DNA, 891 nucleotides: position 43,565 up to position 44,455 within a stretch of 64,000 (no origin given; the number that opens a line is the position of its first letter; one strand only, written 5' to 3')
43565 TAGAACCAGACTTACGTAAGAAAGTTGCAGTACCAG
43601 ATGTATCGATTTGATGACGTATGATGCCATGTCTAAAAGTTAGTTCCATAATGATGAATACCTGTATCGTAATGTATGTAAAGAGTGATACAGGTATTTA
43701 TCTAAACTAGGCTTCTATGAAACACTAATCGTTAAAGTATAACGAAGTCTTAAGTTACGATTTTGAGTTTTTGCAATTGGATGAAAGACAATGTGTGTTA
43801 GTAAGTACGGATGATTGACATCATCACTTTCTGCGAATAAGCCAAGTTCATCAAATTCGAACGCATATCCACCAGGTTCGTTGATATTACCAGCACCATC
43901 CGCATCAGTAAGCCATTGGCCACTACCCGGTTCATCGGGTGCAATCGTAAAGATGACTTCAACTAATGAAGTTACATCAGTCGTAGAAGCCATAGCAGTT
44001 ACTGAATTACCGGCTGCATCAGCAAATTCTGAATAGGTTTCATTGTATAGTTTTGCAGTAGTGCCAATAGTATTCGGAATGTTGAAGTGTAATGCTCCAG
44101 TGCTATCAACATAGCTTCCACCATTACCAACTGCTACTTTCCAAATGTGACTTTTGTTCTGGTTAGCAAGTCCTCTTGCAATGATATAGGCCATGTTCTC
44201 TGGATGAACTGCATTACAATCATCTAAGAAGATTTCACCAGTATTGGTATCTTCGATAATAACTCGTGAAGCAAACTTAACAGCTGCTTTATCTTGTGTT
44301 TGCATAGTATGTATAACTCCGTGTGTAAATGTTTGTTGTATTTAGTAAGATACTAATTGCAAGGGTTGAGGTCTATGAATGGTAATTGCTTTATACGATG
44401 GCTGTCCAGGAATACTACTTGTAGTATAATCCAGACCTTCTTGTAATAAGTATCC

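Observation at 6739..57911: Inverted non-coding element shared 51 kb apart, built from paired IHF-consensus sites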

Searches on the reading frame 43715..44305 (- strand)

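Call 10: search_protein_families(library=phrogs, proteins=[window:43715-44305:-])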
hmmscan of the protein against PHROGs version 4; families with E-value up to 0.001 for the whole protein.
window:43715-44305:- (196 aa): 1 family
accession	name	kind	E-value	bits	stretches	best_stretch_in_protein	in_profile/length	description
phrog_11259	-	unknown function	3.6e-41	142.2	1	3-195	6-208/383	-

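Call 51: search_protein_families(library=pfam, proteins=[window:43715-44305:-], max_evalue=0.01)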
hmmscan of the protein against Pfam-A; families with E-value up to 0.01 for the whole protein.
window:43715-44305:- (196 aa): 0 families
